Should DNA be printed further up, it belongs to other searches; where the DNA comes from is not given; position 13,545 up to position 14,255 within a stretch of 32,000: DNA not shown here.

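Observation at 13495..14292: Co-directional trio of tiny putative nucleic-acid-binding proteins: RHH-like (40 aa), triple zinc-ribbon repeat (137 aa), tandem classical C2H2 fingers (65 aa)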

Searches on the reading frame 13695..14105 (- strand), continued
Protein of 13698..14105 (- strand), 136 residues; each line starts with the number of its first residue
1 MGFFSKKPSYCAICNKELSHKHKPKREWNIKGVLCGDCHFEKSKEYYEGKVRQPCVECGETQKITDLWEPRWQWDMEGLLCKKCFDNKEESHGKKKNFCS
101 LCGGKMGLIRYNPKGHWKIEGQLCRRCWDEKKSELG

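Call 58: search_solved_structures(query=A1, max_evalue=10, show_alignments=4)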
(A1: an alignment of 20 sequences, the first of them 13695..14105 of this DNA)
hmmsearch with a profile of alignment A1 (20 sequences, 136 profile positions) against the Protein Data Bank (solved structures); distinct sequences matched with E-value up to 10: 4.
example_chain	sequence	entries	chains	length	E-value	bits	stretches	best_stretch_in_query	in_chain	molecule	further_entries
2vhf_A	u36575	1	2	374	0.2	15.1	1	64-110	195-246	UBIQUITIN CARBOXYL-TERMINAL HYDROLASE CYLD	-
9eov_A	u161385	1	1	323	0.34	14.4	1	30-62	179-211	Extracellular iron oxide respiratory system surface decaheme cytochrome c component MtrC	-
28pb_A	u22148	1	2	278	2.4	11.6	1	34-89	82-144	Cytochrome c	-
3ouq_A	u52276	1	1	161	2.8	11.4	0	5-60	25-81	Cytochrome c family protein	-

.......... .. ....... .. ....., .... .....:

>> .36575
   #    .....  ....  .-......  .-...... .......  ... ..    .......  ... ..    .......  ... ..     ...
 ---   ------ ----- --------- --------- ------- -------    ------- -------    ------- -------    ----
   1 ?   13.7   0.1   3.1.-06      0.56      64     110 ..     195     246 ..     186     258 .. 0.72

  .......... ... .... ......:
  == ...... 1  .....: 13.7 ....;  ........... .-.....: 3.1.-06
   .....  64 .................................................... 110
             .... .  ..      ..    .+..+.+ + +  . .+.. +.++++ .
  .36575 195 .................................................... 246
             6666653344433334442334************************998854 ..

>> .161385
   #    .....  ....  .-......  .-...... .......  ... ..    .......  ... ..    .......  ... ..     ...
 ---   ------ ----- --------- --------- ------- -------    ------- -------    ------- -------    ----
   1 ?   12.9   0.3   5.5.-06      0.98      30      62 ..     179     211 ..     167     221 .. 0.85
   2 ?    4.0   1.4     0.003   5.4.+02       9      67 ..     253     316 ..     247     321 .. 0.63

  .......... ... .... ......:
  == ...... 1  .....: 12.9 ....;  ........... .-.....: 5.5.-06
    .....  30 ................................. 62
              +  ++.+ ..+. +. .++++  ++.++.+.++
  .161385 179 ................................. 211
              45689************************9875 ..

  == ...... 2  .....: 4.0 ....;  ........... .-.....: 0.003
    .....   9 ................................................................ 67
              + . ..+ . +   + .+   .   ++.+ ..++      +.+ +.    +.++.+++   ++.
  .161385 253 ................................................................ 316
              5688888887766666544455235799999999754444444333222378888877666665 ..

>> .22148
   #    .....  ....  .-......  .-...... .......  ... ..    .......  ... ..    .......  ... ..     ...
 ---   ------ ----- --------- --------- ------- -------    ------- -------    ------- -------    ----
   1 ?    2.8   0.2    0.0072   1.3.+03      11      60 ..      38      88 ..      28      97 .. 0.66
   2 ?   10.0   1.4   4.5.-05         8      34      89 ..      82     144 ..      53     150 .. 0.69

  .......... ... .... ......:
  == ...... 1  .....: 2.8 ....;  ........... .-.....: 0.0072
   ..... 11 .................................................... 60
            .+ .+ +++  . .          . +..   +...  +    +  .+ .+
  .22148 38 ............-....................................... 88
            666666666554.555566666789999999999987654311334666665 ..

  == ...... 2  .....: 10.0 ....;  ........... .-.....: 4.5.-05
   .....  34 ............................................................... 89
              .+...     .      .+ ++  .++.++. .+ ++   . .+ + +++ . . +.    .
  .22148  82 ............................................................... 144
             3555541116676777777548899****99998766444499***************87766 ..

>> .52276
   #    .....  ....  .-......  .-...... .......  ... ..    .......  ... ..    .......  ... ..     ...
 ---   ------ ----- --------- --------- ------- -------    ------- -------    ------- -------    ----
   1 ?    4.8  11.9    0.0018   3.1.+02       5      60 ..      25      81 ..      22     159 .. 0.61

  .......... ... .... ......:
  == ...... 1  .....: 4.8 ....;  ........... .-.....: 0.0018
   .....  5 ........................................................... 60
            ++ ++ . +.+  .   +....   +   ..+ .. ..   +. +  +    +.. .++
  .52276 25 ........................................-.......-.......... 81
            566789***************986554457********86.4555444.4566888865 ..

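Call 72: fold_search(model_id=the predicted structure, library=viral)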
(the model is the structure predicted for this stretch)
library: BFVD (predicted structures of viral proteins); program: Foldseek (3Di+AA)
matches with E <= 10: 904; with E <= 0.001: 6
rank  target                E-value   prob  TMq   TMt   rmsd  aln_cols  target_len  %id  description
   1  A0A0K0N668            3.2e-04  0.98  0.26  0.19  14.8       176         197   13  Endonuclease [Tsukamurella phage TIN4]
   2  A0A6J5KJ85            5.8e-04  1.00  0.22  0.39   9.3        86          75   19  Uncharacterized protein [uncultured Caudovirales phage]
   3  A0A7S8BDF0            5.8e-04  0.97  0.26  0.16  12.0       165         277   16  HNH endonuclease [Medusavirus stheno T3]
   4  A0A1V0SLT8            5.8e-04  0.91  0.24  0.17  14.9       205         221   14  Uncharacterized protein [Klosneuvirus KNV1]
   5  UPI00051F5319         7.6e-04  0.98  0.31  0.20  10.5       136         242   20  (no name look-up for this kind of identifier)
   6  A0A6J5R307            9.9e-04  0.85  0.23  0.15  14.2       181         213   18  HNHc domain containing protein [uncultured Caudovirales phage]
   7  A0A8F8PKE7            1.2e-03  0.80  0.21  0.11  18.2       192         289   14  Restriction endonuclease HNH [Clandestinovirus]
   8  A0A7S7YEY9            1.4e-03  0.96  0.28  0.20  19.6       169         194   14  Uncharacterized protein [Medusavirus stheno T3]
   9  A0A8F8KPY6            1.6e-03  0.89  0.28  0.12  12.4       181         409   19  Restriction endonuclease HNH [Clandestinovirus]
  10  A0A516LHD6            1.8e-03  0.96  0.29  0.22  11.8       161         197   16  (no name in the UniProt tables at hand)
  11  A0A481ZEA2            1.8e-03  0.96  0.32  0.10  14.6       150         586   24  Uncharacterized protein [Pithovirus LCPAC404]
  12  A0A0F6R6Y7            1.8e-03  0.90  0.27  0.20  12.3       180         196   12  Recombination endonuclease VII [Escherichia coli O157 typing phage 4]
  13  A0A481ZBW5            1.9e-03  0.91  0.29  0.18  12.4       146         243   21  Uncharacterized protein [Pithovirus LCPAC401]
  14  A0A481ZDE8            1.9e-03  0.89  0.26  0.25  13.1       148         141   20  Zn-finger protein [Pithovirus LCPAC406]
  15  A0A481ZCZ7            1.9e-03  0.87  0.24  0.09  18.5       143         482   16  Uncharacterized protein [Pithovirus LCPAC403]
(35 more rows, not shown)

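Call 86: list_cluster_members(proteins=[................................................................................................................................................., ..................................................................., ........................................, P0102, P0256, P0155])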
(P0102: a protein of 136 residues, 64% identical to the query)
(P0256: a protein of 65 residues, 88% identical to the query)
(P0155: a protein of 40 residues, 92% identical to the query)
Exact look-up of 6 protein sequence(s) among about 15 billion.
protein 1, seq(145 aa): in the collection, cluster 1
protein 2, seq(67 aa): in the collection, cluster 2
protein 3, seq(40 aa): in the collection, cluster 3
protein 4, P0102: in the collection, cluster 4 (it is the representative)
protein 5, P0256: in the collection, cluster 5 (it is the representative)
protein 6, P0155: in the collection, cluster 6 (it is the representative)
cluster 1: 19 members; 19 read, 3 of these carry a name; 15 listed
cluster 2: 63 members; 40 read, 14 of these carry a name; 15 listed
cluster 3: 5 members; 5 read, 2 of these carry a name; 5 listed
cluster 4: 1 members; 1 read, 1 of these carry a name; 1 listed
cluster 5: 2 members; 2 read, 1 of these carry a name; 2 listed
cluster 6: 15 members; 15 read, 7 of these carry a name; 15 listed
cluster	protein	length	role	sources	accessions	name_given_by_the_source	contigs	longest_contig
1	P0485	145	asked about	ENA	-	-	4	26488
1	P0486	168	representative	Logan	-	-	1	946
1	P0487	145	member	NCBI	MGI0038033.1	MAG: hypothetical protein ACRD99_06720 [Nitrososphaera sp.]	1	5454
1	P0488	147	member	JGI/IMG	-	hypothetical protein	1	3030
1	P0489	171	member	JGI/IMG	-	hypothetical protein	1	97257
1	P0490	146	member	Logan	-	-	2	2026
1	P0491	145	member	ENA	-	-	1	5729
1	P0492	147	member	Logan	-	-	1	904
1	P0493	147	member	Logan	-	-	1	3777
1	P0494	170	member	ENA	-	-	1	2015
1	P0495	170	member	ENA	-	-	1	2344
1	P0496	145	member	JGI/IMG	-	-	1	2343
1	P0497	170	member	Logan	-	-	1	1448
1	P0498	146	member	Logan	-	-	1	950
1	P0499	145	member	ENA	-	-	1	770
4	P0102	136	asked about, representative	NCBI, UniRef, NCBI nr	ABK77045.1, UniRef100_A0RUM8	multiple Zn finger protein [Cenarchaeum symbiosum A] | Multiple Zn finger protein n=1 Tax=Cenarchaeum symbiosum (strain A) TaxID=414004 ...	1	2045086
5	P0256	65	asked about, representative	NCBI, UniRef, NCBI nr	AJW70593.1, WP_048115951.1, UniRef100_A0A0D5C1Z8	C2H2-type zinc finger protein [Nitrosopumilus adriaticus] | C2H2 Zn finger protein n=1 Tax=Nitrosopumilus adriaticus TaxID=1580092 ...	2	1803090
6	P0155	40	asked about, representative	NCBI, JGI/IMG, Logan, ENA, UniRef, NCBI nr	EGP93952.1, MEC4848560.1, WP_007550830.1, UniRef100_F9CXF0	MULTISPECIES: hypothetical protein [Nitrosarchaeum] | hypothetical protein | Uncharacterized protein n=1 Tax=Nitrosarchaeum koreense MY1 TaxID=1001994 ...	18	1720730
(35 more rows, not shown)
